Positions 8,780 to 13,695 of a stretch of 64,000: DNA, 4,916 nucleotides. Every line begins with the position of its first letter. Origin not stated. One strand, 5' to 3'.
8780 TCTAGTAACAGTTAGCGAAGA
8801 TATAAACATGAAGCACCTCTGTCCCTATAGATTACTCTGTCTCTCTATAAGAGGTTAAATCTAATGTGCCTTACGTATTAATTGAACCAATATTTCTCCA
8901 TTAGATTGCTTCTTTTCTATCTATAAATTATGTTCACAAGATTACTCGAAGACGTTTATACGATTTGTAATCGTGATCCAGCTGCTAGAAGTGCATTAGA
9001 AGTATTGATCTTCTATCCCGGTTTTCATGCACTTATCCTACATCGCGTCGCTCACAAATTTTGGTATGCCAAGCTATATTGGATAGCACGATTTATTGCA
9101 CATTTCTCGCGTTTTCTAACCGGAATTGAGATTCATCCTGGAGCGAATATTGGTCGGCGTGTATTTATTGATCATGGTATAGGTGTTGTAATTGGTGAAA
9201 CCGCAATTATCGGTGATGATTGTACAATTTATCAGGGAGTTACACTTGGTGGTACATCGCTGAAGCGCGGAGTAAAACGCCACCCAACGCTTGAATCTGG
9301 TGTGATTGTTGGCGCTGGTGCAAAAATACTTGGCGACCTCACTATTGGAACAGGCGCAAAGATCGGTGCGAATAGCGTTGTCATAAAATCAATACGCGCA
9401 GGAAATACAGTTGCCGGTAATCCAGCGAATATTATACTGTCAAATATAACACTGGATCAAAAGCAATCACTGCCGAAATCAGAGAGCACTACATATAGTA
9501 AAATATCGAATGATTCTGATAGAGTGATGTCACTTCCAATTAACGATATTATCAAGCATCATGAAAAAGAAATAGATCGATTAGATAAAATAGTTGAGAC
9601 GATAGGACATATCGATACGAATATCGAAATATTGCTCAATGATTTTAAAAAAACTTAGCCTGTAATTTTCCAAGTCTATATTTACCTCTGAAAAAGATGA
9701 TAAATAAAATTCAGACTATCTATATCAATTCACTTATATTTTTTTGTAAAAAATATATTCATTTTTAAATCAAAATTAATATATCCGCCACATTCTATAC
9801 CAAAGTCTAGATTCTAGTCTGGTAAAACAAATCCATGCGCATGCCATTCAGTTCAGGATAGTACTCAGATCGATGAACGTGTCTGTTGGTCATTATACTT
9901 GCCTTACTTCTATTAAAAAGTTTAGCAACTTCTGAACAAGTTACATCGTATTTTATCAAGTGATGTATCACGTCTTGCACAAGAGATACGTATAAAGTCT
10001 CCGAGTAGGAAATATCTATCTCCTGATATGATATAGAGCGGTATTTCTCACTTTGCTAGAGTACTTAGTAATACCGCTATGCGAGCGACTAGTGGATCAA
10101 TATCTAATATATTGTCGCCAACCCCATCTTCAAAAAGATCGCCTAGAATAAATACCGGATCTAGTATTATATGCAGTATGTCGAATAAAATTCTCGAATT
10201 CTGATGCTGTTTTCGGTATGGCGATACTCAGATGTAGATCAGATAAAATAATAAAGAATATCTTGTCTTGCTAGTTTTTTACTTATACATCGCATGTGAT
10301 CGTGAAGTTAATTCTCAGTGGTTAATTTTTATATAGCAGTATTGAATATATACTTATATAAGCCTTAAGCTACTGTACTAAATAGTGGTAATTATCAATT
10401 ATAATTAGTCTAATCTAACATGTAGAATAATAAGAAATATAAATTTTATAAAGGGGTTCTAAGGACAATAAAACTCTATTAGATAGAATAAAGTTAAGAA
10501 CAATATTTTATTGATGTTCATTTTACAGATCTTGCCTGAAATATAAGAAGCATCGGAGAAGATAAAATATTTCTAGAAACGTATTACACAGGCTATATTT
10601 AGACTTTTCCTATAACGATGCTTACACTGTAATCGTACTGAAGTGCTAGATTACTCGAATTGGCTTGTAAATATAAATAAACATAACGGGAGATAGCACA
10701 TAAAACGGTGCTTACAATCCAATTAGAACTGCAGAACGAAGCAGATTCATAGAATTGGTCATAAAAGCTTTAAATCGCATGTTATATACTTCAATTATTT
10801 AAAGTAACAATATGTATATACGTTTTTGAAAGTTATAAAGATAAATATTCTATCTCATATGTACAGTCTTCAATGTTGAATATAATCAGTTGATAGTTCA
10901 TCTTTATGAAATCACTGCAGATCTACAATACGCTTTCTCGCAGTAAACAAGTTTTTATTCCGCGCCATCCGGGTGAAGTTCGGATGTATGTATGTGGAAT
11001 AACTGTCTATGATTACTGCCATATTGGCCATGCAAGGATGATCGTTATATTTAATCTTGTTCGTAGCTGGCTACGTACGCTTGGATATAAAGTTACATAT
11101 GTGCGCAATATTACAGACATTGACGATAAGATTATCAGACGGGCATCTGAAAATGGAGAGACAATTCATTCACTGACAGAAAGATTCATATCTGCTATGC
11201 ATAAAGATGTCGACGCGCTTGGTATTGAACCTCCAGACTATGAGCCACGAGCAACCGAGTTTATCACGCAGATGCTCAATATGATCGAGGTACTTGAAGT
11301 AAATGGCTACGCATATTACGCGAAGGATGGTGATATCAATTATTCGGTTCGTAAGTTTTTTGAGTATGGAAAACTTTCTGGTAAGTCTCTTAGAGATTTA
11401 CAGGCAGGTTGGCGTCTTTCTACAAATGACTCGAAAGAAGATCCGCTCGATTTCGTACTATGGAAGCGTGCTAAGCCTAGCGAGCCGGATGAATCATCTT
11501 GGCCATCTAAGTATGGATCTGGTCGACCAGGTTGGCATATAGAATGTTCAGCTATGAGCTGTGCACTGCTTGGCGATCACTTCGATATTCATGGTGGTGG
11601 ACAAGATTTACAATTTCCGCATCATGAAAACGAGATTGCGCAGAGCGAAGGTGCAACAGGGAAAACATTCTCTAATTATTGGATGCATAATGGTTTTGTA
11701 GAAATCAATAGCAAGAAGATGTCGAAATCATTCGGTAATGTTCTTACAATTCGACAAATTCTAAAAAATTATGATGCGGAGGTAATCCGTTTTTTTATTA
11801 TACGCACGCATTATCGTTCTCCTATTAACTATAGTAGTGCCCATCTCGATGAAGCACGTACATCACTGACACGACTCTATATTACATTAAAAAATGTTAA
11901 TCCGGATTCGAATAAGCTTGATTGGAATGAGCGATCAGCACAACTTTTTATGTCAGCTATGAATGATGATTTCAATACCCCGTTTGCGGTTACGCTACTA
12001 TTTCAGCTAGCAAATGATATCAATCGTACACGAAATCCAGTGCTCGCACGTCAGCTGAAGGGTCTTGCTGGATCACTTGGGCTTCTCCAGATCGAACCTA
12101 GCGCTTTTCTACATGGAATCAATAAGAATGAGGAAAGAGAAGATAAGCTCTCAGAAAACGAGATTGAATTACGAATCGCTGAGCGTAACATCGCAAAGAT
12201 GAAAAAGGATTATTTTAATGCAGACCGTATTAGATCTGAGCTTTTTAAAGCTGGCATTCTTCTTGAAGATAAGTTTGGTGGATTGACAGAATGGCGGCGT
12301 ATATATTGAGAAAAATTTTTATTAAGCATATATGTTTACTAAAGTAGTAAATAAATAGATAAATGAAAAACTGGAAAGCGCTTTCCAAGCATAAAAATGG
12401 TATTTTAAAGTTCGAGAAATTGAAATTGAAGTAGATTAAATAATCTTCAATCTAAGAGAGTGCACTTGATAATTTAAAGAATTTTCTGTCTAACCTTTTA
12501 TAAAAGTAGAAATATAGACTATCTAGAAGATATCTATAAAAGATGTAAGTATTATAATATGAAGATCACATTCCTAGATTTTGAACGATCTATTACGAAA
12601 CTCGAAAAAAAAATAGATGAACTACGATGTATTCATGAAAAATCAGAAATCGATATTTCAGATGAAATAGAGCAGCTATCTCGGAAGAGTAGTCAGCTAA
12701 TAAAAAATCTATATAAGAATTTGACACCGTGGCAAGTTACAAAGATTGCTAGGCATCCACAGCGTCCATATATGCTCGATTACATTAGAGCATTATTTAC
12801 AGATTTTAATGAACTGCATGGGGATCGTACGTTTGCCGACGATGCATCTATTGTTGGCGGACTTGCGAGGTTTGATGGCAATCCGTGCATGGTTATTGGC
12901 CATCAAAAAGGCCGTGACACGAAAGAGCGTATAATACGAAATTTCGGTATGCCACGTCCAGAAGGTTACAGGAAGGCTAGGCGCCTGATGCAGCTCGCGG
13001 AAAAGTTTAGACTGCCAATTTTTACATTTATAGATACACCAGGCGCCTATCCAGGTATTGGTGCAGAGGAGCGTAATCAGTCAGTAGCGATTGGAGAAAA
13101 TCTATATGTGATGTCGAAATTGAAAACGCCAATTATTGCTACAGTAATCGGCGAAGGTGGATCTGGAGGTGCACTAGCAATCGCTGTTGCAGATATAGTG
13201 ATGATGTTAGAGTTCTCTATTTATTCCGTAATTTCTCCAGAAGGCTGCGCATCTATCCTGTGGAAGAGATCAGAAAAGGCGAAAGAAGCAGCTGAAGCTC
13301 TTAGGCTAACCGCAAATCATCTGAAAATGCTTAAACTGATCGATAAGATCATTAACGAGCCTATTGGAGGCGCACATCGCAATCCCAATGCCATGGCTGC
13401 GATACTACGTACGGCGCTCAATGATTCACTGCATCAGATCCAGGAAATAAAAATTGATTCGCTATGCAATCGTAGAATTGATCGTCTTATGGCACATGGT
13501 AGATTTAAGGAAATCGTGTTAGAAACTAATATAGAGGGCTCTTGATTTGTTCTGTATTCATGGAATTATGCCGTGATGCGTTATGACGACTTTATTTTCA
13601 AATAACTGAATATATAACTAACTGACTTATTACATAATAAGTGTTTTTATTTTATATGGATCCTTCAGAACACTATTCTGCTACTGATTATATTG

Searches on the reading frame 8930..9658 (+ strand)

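Call 102: search_protein_families(library=pfam, max_evalue=0.0001, proteins=[window:8930-9658:+])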
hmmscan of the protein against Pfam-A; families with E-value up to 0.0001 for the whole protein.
window:8930-9658:+ (242 aa): 3 families
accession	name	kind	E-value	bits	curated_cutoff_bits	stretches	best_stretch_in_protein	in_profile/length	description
PF00132.30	Hexapep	-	1.3e-14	53.6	27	1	118-152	1-35/36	Bacterial transferase hexapeptide (six repeats)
PF06426.19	SATase_N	-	6.4e-05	23.7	21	0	5-35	73-103/105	Serine acetyltransferase, N-terminal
PF25084.1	LbH_EIF2B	-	8.9e-05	22.9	54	0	122-169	7-54/105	EIF2B subunit epsilon LbH domain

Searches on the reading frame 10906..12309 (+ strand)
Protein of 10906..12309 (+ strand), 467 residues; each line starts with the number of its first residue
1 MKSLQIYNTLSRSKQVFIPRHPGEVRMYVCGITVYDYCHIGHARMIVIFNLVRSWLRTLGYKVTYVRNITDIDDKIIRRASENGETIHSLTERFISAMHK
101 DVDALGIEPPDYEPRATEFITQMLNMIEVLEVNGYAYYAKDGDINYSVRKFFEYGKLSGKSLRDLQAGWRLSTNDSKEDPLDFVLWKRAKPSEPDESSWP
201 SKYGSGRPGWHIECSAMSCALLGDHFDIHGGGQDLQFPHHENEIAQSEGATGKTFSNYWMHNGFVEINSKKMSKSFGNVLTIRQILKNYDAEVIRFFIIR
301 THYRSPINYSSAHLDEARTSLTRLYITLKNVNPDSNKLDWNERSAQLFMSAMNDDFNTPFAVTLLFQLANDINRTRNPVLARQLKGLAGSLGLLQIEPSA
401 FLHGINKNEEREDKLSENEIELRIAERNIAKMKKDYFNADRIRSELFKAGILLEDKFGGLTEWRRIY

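Call 102: search_protein_families(library=pfam, max_evalue=0.0001, proteins=[window:10906-12309:+])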
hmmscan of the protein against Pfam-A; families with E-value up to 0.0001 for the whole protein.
window:10906-12309:+ (467 aa): 5 families
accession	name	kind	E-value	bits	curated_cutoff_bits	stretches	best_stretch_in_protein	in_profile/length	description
PF01406.26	tRNA-synt_1e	-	2.3e-127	425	27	1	19-318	4-300/301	tRNA synthetases class I (C) catalytic domain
PF09190.17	DALR_2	-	7.9e-12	46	22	1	348-394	2-56/57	DALR domain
PF09334.17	tRNA-synt_1g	-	1.8e-11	43.9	20.1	1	254-303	310-359/391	tRNA synthetases class I (M)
PF01921.24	tRNA-synt_1f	-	5.4e-08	32.6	27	1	267-306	277-317/360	tRNA synthetases class I (K)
PF00133.28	tRNA-synt_1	-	8.5e-07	28.5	22.7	1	255-308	359-412/414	tRNA synthetases class I (I, L, M and V)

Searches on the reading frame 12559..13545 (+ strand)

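Call 102: search_protein_families(library=pfam, max_evalue=0.0001, proteins=[window:12559-13545:+])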
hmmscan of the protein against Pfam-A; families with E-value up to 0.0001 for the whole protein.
window:12559-13545:+ (328 aa): 2 families
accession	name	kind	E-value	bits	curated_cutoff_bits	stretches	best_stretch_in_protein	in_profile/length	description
PF03255.19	ACCA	-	1.6e-146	487.8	23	1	6-313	2-309/310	Acetyl co-enzyme A carboxylase carboxyltransferase-like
PF01039.27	Carboxyl_trans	-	2.3e-17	63.2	22.3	1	56-246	238-428/493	Carboxyl transferase domain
